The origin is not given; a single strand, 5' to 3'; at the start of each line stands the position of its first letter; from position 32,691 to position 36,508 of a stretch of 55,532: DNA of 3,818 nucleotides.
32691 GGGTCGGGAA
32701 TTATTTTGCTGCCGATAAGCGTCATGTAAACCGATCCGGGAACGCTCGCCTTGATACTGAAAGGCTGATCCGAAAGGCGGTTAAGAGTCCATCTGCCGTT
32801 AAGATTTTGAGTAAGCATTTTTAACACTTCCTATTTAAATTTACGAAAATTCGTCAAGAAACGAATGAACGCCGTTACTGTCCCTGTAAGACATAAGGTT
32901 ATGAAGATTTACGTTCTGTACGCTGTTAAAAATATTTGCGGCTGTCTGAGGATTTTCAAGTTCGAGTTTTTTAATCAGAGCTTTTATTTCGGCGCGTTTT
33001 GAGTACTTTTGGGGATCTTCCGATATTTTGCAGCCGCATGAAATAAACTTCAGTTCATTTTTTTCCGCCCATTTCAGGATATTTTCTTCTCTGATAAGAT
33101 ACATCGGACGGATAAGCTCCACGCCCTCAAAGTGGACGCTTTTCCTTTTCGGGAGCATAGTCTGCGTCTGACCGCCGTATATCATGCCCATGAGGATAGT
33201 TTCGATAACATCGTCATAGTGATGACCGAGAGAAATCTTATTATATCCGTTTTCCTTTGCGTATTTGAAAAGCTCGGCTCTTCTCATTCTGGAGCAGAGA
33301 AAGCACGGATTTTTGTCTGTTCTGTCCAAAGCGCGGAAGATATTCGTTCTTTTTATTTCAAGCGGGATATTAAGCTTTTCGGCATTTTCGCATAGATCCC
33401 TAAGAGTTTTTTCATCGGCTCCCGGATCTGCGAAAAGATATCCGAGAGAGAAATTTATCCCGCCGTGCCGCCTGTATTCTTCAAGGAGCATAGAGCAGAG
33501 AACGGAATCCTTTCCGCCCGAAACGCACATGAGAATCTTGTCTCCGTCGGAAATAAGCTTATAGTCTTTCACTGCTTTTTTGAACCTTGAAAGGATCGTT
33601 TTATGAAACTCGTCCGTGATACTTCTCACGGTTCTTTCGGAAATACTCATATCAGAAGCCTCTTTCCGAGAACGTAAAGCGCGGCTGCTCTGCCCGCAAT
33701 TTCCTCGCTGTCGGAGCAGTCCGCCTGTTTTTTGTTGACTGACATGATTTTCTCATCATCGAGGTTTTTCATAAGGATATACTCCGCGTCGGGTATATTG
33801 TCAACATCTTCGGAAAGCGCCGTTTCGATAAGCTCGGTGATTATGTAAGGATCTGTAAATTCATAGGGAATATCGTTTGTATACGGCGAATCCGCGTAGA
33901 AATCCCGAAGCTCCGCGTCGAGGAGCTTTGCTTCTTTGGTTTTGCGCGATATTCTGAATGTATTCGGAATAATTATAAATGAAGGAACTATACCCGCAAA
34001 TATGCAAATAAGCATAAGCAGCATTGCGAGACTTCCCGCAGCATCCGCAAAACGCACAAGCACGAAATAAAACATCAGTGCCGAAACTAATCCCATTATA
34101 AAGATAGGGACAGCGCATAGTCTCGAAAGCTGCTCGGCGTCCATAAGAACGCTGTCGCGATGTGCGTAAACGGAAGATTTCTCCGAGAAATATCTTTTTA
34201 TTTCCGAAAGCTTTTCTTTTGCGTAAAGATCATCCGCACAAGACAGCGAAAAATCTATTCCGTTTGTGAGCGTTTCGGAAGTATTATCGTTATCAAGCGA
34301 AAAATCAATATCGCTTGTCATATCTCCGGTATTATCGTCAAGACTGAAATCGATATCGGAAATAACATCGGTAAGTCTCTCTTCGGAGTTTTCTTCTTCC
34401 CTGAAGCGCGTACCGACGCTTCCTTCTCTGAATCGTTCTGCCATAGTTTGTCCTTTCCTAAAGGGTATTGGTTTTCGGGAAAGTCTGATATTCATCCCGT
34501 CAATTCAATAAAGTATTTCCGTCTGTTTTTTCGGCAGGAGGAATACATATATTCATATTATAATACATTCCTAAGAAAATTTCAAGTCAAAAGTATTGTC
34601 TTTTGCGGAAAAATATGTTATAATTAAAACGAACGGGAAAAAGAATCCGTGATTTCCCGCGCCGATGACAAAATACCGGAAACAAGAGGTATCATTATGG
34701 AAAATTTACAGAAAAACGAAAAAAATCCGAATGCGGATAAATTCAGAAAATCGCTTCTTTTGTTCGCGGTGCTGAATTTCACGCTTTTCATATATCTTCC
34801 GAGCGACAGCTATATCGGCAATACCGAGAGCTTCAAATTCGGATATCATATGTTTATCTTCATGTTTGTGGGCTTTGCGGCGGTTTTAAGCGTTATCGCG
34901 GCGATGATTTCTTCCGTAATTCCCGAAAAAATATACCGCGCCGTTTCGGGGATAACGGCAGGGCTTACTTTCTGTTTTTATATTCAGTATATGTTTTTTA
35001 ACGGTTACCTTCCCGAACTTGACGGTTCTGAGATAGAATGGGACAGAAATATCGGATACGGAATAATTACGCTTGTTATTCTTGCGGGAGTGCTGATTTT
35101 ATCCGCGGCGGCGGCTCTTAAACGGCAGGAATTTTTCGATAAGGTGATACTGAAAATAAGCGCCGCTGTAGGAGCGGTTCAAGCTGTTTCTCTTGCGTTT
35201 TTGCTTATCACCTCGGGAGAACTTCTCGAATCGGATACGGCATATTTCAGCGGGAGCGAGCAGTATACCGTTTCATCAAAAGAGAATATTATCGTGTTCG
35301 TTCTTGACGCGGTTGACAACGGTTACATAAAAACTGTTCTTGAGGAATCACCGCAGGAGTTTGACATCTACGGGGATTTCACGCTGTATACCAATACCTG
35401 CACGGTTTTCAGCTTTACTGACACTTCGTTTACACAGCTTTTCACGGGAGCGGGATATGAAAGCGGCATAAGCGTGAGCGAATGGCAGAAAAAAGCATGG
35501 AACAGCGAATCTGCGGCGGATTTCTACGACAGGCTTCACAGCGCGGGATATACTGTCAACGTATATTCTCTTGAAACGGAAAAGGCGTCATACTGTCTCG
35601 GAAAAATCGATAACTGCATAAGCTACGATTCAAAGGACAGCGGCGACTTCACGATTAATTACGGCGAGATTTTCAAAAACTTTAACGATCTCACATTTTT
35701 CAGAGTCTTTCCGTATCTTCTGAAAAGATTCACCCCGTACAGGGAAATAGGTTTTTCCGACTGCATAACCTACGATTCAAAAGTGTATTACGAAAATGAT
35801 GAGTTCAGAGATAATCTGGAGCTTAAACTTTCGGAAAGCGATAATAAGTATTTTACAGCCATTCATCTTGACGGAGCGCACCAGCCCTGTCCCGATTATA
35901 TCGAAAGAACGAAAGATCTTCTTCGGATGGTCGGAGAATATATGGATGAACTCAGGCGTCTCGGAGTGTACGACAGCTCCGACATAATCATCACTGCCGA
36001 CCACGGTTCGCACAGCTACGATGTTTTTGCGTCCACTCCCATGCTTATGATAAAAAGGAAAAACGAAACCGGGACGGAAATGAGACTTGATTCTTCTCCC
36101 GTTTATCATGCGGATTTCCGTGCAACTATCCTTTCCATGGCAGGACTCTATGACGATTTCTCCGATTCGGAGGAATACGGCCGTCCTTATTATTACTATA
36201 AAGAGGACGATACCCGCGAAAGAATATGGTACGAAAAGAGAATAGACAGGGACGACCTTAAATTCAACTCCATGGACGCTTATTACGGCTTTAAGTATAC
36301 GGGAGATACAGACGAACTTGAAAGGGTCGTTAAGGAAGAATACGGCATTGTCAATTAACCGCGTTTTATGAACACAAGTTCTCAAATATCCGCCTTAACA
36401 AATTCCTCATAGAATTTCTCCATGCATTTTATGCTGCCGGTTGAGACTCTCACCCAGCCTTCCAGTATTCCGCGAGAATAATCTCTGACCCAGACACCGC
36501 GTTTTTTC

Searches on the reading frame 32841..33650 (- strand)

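Call 54: search_protein_families(library=pfam, proteins=[window:32841-33650:-], max_evalue=0.001)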
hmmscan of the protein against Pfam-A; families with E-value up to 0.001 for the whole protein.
window:32841-33650:- (269 aa): 1 family
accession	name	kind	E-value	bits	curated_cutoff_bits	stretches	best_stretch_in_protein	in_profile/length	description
PF01171.26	ATP_bind_3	-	1.5e-18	67.6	27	1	38-203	1-164/182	PP-loop family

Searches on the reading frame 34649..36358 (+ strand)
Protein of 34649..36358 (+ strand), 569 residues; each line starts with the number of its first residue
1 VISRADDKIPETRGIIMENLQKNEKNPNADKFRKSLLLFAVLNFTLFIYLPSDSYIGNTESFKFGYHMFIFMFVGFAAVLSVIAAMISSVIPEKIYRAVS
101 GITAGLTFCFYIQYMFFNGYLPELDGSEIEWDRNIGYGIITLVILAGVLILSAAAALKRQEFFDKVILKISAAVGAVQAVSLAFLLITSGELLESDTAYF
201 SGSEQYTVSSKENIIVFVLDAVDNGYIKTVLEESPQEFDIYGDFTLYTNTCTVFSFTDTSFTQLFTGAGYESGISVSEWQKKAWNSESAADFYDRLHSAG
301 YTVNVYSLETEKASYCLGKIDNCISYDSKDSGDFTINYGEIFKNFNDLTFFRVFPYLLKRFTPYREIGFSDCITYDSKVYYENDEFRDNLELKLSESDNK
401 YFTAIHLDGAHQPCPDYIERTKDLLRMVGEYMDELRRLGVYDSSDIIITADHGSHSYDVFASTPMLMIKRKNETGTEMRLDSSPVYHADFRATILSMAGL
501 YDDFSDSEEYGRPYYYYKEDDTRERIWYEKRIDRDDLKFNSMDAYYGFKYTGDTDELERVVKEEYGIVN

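Call 54: search_protein_families(library=pfam, proteins=[window:34649-36358:+], max_evalue=0.001)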
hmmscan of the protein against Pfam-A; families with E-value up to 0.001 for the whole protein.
window:34649-36358:+ (569 aa): 1 family
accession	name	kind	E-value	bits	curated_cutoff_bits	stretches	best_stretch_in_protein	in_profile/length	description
PF00884.28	Sulfatase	-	9.1e-05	22.3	25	0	427-499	216-300/301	Sulfatase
